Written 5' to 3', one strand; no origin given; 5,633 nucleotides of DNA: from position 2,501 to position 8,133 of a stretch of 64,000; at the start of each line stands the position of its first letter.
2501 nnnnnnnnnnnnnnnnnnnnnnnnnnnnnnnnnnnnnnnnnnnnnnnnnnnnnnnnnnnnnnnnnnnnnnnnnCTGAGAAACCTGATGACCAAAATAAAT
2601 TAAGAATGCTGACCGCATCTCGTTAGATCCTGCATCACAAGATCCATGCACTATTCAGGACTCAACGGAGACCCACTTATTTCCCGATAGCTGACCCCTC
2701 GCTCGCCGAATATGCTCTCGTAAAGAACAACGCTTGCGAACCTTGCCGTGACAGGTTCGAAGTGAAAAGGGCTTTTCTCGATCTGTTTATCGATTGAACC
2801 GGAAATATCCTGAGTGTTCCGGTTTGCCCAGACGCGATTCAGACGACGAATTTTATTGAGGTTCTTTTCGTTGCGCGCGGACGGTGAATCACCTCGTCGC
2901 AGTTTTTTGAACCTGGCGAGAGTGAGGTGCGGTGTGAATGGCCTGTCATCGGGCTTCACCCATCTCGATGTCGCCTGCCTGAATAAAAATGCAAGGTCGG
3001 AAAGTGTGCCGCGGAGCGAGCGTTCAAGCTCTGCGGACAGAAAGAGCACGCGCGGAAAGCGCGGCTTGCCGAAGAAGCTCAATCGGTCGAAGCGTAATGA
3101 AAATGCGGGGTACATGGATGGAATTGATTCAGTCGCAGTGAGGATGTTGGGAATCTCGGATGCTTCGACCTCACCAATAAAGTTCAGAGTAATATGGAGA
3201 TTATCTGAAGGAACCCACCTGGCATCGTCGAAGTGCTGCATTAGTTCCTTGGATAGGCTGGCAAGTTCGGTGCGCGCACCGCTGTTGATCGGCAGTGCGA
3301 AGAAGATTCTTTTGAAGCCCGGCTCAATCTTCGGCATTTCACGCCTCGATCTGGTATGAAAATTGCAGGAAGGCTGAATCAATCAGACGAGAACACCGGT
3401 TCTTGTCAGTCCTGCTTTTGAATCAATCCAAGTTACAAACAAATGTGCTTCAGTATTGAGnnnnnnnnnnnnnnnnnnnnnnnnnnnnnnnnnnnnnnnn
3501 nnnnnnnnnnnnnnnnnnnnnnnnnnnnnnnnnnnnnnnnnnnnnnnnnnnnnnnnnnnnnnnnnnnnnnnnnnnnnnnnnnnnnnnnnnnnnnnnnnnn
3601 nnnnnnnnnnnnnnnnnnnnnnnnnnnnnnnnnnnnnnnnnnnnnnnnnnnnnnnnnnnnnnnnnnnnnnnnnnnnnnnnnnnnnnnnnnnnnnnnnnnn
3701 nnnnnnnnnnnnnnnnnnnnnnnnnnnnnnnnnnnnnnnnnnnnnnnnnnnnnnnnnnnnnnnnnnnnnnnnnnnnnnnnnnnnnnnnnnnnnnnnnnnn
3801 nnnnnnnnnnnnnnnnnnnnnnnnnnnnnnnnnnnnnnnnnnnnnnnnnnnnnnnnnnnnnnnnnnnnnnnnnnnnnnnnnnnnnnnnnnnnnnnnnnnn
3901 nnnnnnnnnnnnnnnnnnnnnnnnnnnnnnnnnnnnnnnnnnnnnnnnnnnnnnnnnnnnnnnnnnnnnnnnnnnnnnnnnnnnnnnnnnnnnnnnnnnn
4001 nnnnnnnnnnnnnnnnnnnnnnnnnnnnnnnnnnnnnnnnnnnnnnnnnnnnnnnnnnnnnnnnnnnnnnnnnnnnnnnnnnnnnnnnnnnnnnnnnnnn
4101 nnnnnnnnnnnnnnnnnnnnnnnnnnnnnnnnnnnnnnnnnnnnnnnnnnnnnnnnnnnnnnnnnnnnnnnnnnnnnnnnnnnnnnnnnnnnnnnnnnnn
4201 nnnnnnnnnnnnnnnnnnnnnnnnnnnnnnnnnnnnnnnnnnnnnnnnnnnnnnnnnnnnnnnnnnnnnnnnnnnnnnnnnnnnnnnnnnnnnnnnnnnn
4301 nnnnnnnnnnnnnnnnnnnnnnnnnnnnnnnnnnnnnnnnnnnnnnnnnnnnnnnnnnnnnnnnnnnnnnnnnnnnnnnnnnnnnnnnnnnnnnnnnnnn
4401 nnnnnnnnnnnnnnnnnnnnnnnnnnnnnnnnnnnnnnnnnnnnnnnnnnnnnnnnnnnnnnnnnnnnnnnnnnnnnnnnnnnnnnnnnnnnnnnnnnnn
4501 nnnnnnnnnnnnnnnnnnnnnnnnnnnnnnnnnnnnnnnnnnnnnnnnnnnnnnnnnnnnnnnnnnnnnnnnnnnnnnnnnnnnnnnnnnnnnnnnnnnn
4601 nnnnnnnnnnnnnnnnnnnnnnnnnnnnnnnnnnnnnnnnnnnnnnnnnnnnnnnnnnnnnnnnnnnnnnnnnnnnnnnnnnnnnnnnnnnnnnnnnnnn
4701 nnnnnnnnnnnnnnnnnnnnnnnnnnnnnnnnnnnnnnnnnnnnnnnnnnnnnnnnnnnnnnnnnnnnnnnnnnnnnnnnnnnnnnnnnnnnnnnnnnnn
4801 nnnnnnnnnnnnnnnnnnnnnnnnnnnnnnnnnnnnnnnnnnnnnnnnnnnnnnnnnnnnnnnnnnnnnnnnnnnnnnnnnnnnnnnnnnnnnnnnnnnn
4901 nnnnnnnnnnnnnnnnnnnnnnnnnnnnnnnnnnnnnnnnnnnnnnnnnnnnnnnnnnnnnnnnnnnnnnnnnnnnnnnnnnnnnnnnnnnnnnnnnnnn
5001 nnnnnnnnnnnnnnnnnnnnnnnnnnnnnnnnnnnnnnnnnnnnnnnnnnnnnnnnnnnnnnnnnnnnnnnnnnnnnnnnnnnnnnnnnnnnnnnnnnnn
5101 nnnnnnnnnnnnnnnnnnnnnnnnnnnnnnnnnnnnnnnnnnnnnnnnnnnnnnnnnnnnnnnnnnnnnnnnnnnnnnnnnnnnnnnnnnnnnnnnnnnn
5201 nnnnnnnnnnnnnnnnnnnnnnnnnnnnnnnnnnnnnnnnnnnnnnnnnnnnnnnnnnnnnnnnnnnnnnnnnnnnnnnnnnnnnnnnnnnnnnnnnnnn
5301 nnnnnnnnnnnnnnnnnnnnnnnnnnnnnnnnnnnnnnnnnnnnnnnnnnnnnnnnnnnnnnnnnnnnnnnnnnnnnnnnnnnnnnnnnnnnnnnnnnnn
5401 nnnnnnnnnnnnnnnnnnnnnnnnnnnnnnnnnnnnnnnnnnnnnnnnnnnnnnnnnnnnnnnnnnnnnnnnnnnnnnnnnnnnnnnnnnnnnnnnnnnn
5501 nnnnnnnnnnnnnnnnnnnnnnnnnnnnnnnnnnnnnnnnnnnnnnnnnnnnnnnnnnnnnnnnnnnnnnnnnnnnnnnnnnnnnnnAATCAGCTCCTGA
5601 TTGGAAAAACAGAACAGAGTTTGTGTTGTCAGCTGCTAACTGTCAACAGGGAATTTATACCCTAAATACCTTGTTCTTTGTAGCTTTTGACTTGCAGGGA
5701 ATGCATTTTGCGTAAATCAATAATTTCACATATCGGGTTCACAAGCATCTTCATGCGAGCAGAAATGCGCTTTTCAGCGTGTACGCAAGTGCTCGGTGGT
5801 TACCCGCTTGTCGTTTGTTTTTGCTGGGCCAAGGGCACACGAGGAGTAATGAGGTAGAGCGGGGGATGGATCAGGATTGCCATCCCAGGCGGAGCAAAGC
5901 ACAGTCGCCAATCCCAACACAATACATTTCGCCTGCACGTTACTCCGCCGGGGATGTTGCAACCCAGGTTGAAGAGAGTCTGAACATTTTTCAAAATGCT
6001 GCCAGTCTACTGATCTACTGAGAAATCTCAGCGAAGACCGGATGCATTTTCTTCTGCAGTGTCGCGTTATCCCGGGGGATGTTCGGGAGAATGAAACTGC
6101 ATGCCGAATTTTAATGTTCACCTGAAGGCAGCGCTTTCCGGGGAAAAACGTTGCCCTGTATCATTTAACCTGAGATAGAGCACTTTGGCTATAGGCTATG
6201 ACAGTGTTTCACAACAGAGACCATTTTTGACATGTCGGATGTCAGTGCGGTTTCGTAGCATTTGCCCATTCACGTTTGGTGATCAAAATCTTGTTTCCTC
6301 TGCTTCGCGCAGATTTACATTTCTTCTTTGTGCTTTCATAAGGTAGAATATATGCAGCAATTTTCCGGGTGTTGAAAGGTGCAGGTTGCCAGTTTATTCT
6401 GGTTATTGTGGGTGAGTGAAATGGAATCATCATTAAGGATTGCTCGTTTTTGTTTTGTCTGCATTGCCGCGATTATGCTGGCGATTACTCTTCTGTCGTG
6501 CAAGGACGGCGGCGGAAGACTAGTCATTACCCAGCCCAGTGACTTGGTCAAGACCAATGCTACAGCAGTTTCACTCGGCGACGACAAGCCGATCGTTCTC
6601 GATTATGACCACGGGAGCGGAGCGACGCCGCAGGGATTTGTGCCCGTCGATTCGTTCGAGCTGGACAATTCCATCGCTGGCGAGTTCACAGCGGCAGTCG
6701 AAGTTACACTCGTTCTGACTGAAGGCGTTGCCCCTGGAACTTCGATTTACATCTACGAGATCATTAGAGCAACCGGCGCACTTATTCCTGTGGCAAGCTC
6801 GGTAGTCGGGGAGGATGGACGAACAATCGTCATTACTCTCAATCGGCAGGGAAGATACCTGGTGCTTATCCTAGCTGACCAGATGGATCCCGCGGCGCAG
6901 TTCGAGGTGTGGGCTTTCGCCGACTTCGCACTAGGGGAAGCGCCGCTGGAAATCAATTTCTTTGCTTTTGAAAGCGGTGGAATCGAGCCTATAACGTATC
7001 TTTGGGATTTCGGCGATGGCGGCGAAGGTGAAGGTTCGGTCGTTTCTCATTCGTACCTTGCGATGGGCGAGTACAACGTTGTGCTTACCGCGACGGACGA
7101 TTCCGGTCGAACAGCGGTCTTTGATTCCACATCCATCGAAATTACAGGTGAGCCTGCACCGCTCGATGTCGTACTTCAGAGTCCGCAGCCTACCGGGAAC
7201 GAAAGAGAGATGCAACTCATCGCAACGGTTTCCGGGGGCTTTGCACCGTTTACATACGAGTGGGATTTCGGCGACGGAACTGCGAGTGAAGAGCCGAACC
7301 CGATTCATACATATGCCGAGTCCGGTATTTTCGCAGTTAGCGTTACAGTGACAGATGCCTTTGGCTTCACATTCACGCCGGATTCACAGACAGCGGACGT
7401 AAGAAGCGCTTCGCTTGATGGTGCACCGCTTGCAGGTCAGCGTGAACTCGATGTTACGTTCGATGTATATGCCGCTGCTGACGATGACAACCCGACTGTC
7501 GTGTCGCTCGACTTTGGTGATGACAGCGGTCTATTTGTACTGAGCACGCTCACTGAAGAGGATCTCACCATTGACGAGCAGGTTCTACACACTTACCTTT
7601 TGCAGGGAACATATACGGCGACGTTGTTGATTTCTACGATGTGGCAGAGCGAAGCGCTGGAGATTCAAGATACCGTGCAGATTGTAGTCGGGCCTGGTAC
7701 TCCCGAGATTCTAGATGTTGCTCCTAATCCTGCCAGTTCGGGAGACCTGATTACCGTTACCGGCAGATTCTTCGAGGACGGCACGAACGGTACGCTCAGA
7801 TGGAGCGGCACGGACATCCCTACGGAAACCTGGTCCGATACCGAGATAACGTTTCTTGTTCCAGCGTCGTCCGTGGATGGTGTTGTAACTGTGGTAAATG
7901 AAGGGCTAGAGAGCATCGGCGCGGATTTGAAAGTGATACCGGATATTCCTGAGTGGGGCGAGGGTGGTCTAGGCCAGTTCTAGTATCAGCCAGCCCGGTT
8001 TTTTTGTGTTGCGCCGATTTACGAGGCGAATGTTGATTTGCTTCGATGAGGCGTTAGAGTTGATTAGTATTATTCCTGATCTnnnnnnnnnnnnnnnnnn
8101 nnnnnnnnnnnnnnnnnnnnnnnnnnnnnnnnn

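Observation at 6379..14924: Contiguous trio of IPT/TIG-bearing surface (lipo)proteins, including a 1342-aa FN3-IPTx5-BNR protein and an S8 protease with discoidin+IPT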

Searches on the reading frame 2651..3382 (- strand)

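Call 10: search_protein_families(library=pfam, proteins=[window:2651-3382:-], max_evalue=0.001)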
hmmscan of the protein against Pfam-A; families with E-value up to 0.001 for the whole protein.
window:2651-3382:- (243 aa): 3 families
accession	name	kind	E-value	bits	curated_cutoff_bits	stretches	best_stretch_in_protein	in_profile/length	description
PF02834.22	LigT_PEase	-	1.4e-21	76.9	23.3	2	31-113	2-86/87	LigT like Phosphoesterase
PF13563.12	2_5_RNA_ligase2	-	7.8e-12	45.9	27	1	48-161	14-119/152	2'-5' RNA ligase superfamily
PF10469.15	AKAP7_NLS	-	6.9e-05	23.3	24.4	1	27-169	4-160/208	AKAP7 2'5' RNA ligase-like domain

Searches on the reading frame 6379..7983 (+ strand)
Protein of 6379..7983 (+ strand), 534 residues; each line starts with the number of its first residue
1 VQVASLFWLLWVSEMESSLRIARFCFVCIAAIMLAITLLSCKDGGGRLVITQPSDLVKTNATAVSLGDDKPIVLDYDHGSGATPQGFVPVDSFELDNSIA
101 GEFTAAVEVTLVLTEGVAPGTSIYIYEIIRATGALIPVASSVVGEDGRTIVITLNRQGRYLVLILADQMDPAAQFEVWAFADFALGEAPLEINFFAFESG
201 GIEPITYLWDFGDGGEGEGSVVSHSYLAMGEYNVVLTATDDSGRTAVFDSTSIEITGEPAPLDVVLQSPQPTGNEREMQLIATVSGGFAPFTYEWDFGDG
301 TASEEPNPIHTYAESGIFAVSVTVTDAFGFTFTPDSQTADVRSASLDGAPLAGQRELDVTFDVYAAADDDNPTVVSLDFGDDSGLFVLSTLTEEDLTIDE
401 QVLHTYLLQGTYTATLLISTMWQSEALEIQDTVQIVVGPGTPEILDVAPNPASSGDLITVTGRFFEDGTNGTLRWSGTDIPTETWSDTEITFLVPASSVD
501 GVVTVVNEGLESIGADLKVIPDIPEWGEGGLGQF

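Call 7: search_protein_families(library=pfam, proteins=[window:6379-7983:+], max_evalue=0.01)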
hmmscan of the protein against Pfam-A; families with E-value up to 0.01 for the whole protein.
window:6379-7983:+ (534 aa): 4 families
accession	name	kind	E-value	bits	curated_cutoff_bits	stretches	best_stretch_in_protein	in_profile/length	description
PF18911.6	PKD_4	-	6.6e-38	129.1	27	3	199-249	29-79/85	PKD domain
PF00801.26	PKD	-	2e-29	101.8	23.5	3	272-329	11-70/80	PKD domain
PF01833.30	TIG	-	3.7e-07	30.5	20.9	1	442-506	1-69/84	IPT/TIG domain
PF13573.12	SprB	-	5.2e-06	26.4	28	1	283-299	20-36/37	SprB repeat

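Call 38: search_protein_families(library=ncbifam, proteins=[window:6421-7983:+], max_evalue=0.01)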
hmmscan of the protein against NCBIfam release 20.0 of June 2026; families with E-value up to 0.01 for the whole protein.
window:6421-7983:+ (520 aa): 3 families
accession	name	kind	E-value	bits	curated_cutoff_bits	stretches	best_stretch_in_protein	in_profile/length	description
TIGR00864.1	PCC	subfamily_domain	3.8e-12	43.5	1861.4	2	180-232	1417-1467/2700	polycystin cation channel protein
NF058578.1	CPR_pilus_PamR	equivalog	5.5e-12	45.2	300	2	262-315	166-227/297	pilus system RbmA-like protein PamR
NF058597.1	CoaZ_rpt_PGGG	domain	1.4e-07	31.5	30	1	427-494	2-74/88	choice-of-anchor Z repeating domain-containing protein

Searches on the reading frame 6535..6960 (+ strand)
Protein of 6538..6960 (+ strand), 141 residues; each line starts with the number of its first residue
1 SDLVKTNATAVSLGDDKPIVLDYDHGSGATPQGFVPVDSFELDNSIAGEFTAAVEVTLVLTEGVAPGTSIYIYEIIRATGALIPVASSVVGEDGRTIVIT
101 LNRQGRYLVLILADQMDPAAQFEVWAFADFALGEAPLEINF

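Call 89: search_solved_structures(query=A7, max_evalue=10)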
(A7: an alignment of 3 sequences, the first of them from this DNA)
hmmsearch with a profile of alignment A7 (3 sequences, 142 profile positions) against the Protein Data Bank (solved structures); distinct sequences matched with E-value up to 10: 4.
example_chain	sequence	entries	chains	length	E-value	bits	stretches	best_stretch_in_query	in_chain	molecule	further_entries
4bmx_A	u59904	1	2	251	0.024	17.7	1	10-119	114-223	MTA/SAH NUCLEOSIDASE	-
4bn0_A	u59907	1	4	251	0.037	17.1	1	10-119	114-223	MTA/SAH NUCLEOSIDASE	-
4bmz_A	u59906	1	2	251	0.038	17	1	10-108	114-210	MTA/SAH NUCLEOSIDASE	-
4bmy_A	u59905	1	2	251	0.049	16.7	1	10-107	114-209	MTA/SAH NUCLEOSIDASE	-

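Call 97: search_protein_families(library=pfam, proteins=[window:6538-6960:+], max_evalue=10)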
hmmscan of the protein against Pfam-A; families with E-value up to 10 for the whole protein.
window:6538-6960:+ (141 aa): 0 families
